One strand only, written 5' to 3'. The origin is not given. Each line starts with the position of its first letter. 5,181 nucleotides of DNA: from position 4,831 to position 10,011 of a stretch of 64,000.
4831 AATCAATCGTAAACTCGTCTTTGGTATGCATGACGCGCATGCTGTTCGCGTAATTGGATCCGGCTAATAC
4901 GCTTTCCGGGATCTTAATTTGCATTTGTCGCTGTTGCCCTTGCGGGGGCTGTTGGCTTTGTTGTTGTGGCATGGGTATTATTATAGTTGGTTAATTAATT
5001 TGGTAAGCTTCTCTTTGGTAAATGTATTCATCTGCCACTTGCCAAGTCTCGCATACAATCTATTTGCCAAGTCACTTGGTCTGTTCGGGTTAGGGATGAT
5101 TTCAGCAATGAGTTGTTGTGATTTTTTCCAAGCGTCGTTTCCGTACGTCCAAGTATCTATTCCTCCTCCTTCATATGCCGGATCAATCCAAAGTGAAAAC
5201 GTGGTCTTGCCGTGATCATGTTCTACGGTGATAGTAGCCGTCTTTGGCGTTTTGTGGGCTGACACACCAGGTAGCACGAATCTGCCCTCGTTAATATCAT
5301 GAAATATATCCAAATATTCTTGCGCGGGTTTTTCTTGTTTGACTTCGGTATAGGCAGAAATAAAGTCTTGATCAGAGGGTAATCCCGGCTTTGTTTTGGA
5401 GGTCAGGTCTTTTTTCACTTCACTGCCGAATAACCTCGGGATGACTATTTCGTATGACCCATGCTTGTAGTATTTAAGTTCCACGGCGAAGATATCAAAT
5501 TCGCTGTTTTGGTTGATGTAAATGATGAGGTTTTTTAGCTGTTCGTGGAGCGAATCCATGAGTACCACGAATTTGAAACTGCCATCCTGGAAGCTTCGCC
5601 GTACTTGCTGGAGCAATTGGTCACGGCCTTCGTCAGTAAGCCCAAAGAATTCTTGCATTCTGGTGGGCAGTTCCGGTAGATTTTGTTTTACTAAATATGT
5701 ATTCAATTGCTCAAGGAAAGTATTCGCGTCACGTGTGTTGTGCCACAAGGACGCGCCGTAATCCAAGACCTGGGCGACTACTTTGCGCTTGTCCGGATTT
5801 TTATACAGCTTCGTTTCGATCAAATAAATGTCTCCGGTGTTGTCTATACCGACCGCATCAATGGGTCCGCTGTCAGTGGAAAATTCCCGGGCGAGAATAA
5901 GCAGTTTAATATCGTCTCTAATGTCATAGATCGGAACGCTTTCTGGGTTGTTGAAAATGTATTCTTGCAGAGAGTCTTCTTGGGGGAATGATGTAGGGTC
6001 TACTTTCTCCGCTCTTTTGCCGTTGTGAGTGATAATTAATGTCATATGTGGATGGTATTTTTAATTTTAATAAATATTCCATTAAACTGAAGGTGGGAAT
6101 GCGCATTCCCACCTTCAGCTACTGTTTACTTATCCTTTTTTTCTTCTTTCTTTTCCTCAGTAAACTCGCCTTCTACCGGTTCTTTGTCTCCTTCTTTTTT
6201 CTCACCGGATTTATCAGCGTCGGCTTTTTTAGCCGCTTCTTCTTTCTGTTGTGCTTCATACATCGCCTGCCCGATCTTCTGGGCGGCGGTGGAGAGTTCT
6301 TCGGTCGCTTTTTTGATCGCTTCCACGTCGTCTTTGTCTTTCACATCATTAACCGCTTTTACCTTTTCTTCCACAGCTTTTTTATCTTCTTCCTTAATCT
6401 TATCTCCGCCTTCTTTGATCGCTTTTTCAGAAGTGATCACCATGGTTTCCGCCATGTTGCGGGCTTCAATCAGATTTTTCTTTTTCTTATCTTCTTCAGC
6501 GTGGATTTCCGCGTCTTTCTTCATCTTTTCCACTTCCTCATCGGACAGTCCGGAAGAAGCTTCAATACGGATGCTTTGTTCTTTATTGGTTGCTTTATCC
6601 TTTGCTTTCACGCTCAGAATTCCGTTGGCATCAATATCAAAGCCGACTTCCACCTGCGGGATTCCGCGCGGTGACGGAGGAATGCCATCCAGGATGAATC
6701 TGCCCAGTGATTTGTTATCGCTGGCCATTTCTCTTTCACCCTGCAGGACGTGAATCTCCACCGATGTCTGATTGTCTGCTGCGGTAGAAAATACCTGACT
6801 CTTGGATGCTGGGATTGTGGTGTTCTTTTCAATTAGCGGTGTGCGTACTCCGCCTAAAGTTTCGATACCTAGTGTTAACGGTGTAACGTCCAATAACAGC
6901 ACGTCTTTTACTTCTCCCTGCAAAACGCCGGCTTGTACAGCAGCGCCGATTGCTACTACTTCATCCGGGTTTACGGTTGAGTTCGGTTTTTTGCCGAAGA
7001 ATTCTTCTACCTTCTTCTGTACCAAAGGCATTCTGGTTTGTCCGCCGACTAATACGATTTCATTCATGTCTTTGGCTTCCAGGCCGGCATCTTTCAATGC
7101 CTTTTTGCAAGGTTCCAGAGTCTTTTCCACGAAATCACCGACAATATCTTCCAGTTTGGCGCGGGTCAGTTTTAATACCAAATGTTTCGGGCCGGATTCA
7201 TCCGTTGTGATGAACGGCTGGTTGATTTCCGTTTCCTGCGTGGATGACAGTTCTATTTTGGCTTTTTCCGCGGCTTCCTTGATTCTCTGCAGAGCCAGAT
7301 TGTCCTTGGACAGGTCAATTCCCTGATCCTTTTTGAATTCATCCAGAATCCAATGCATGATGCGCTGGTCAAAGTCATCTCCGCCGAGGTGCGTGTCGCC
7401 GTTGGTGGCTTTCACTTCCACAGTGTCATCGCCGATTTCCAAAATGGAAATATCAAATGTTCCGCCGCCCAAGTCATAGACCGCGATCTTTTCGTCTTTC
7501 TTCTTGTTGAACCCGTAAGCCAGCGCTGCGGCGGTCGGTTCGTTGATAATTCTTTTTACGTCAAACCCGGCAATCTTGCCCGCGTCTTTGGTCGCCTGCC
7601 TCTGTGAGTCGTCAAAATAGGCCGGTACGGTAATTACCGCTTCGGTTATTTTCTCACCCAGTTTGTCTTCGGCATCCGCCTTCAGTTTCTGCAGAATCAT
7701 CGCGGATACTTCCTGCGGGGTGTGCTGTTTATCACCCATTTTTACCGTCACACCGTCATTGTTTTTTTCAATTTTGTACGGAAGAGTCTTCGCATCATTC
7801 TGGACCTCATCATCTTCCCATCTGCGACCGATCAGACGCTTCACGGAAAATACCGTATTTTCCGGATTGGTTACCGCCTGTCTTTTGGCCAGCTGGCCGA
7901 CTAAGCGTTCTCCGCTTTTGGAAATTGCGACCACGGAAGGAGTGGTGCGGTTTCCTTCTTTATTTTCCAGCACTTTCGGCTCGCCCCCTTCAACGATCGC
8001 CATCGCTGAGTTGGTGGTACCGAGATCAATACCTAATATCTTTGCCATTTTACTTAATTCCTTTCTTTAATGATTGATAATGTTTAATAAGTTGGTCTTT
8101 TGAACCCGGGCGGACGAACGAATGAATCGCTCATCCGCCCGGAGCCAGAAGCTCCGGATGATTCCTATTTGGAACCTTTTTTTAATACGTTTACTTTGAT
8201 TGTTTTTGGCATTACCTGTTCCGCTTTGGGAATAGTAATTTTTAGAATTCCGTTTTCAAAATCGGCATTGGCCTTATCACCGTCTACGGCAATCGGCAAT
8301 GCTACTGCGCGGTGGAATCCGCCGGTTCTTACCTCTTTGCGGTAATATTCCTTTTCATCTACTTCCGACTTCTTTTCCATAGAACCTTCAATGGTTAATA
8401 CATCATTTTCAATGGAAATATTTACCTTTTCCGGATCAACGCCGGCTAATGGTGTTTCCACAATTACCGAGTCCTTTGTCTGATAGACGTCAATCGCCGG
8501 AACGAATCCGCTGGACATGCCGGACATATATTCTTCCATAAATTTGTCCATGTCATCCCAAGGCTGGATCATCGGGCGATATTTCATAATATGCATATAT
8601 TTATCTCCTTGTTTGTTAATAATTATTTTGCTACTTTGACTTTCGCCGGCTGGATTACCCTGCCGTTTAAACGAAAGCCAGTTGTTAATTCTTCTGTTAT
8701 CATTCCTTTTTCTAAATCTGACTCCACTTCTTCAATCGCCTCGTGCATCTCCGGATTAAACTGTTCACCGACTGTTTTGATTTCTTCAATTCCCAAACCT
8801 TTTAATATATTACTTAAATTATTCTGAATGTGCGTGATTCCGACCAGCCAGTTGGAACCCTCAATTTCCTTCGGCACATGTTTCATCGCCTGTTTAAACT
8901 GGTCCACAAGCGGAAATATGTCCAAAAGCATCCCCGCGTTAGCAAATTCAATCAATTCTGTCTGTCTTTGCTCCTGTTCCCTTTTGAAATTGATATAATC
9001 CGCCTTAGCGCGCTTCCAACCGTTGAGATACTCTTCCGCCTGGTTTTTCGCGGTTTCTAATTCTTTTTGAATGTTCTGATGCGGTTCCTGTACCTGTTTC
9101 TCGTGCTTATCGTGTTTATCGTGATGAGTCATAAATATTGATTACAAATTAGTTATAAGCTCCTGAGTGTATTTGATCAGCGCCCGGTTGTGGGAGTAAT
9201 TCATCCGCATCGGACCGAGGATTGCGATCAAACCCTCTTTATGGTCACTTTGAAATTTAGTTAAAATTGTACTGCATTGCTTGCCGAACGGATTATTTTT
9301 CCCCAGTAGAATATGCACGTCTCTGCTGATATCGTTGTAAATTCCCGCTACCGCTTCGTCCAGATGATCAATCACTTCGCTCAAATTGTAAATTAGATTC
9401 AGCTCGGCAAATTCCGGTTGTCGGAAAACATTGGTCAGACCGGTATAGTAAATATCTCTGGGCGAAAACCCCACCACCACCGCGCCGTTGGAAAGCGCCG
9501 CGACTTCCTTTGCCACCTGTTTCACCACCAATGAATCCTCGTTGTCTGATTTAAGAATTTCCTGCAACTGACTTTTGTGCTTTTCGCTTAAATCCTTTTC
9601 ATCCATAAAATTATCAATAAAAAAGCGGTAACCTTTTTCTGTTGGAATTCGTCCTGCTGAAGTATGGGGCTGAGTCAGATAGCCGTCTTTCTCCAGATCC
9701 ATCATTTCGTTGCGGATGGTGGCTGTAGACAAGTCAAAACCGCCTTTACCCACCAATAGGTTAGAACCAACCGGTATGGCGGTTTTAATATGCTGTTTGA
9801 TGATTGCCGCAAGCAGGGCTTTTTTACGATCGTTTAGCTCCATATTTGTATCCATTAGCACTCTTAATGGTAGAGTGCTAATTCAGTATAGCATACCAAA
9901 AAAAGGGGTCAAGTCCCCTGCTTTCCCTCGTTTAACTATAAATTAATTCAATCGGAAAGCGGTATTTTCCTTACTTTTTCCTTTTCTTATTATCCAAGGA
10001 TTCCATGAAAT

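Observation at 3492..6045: Three-gene insertion splitting the conserved dnaK-dnaJ pair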

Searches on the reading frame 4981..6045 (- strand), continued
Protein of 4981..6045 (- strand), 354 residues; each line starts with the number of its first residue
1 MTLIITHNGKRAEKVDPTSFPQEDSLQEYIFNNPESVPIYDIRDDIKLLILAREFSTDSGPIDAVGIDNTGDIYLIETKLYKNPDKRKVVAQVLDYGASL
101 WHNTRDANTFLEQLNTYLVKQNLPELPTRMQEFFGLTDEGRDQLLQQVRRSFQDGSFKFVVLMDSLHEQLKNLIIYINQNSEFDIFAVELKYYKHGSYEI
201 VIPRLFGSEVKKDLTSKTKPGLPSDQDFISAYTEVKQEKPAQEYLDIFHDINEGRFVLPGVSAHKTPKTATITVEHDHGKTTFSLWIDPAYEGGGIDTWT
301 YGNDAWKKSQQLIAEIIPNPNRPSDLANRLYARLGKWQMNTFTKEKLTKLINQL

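Call 90: fold_search(model_id=the predicted structure, library=viral)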
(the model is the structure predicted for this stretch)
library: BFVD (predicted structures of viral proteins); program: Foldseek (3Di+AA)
matches with E <= 10: 686; with E <= 0.001: 1
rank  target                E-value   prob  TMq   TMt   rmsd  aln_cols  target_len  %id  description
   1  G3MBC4                4.2e-09  1.00  0.31  0.37  20.3       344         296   14  Gp54 [Bacillus phage G]
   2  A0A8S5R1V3            1.3e-02  0.15  0.13  0.10  24.9       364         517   11  Internal head protein [Myoviridae sp. ctxjh1]
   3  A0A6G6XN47            1.6e-02  0.66  0.19  0.28  15.4       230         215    9  (no name in the UniProt tables at hand)
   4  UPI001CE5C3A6         2.1e-02  0.15  0.11  0.13  19.2       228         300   10  (no name look-up for this kind of identifier)
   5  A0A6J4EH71            2.5e-02  0.63  0.13  0.18  15.8       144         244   19  (no name in the UniProt tables at hand)
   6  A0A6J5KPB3            3.3e-02  0.35  0.13  0.10  16.3       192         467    9  Uncharacterized protein [uncultured Caudovirales phage]
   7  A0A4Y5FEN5            5.8e-02  0.60  0.19  0.28  14.6       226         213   11  Uncharacterized protein [Lactobacillus phage 521B]
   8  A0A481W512            6.9e-02  0.08  0.11  0.08  24.6       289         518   10  Uncharacterized protein [Pseudomonas phage Psa21]
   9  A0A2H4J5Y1            7.3e-02  0.96  0.15  0.37   5.3        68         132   20  PD-(D/E)XK nuclease superfamily [uncultured Caudovirales phage]
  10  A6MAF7                8.2e-02  0.08  0.14  0.13  20.3       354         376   12  Gp092 [Lactococcus phage KSY1]
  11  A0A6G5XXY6            1.0e-01  0.51  0.23  0.30  13.9       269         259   13  (no name in the UniProt tables at hand)
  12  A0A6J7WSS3            1.0e-01  0.20  0.12  0.22  14.3       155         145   15  Uncharacterized protein [uncultured Caudovirales phage]
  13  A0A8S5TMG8            1.0e-01  0.13  0.10  0.19  18.7       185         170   10  Uncharacterized protein [Podoviridae sp. cttot15]
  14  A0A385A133            1.3e-01  0.05  0.10  0.08  18.7       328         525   10  (no name in the UniProt tables at hand)
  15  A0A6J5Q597            1.4e-01  0.25  0.12  0.19  15.1       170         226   15  Cas4, CRISPR-associated protein Cas4 [uncultured Caudovirales phage]
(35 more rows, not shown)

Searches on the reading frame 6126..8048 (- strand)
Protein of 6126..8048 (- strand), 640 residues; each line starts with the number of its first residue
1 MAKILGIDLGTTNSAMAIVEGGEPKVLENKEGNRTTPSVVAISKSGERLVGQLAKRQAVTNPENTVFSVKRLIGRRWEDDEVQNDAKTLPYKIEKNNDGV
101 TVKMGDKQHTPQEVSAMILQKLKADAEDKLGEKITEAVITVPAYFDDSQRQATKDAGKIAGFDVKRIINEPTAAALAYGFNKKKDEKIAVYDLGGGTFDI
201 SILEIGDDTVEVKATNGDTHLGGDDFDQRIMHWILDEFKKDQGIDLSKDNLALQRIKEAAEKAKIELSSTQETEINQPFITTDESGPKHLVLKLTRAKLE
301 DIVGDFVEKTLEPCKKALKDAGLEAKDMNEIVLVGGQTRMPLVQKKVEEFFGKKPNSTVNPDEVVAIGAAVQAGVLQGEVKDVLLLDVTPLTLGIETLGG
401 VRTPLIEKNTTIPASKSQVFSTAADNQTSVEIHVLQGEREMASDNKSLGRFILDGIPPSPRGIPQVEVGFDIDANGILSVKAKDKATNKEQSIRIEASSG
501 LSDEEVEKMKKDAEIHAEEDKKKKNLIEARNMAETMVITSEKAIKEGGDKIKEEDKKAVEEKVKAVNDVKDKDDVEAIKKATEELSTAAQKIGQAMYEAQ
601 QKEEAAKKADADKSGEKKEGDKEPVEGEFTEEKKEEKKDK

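Call 3: search_protein_families(library=pfam, proteins=[window:6126-8048:-], max_evalue=0.1)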
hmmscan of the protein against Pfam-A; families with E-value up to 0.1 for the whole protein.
window:6126-8048:- (640 aa): 3 families
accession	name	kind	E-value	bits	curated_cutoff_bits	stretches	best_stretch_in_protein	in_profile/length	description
PF00012.26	HSP70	-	1.8e-260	865.8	20.6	1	4-598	1-599/599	Hsp70 protein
PF06723.19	MreB_Mbl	-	1.8e-15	57.1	27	1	116-370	75-316/327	MreB/Mbl protein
PF02782.22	FGGY_C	-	0.025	14.8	27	1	324-375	146-196/198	FGGY family of carbohydrate kinases, C-terminal domain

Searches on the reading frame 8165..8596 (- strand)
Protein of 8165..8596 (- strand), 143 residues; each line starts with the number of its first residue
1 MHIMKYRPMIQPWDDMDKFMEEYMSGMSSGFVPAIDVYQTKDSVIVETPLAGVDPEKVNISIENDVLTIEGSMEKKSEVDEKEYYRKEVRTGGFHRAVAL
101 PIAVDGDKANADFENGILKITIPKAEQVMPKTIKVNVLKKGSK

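Call 3: search_protein_families(library=pfam, proteins=[window:8165-8596:-], max_evalue=0.1)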
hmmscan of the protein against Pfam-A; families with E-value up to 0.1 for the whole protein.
window:8165-8596:- (143 aa): 3 families
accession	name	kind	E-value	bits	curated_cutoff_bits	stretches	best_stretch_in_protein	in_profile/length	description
PF00011.27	HSP20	-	6.1e-18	65.2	20.8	1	38-135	3-101/102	Hsp20/alpha crystallin family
PF17886.7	ArsA_HSP20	-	1.5e-06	28.1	22.5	1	42-121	2-62/63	HSP20-like domain found in ArsA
PF04969.22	CS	-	0.00047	21.5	21.3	1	36-124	4-78/78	CS domain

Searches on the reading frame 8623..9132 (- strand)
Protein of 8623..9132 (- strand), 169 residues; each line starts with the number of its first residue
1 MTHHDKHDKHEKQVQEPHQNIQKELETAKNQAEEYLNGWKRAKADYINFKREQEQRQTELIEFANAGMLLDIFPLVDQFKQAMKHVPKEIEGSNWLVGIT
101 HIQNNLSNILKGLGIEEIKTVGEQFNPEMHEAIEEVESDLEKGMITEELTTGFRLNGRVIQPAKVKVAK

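Call 3: search_protein_families(library=pfam, proteins=[window:8623-9132:-], max_evalue=0.1)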
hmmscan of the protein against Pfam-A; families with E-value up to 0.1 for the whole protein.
window:8623-9132:- (169 aa): 3 families
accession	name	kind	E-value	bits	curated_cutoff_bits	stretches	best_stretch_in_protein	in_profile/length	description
PF01025.24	GrpE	-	3.8e-38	131.2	25.8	1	9-169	4-165/165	GrpE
PF25101.1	Spectrin_7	-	0.0097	16.7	27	1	5-65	23-84/99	Animal spectrin repeats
PF01442.23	Apolipoprotein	-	0.035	14.3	90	0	5-37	26-58/190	Apolipoprotein A1/A4/E domain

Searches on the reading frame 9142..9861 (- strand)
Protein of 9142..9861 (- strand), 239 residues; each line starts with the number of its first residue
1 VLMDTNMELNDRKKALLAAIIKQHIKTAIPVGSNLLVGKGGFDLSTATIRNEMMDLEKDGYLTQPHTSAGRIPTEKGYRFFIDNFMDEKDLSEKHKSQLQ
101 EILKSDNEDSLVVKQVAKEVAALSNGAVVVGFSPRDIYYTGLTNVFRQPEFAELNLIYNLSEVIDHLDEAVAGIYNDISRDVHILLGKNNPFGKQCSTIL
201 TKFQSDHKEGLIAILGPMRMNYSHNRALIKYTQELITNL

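Call 3: search_protein_families(library=pfam, proteins=[window:9142-9861:-], max_evalue=0.1)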
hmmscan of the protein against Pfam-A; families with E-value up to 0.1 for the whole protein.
window:9142-9861:- (239 aa): 3 families
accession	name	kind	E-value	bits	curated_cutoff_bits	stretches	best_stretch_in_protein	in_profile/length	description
PF01628.27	HrcA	-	2.6e-16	60.7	22.2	1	81-224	77-213/215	HrcA protein C terminal domain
PF08461.16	HTH_12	-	0.0013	19.1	21.4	1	39-78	26-63/66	Ribonuclease R winged-helix domain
PF08220.18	HTH_DeoR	-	0.056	13.6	21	0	42-70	24-52/57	DeoR-like helix-turn-helix domain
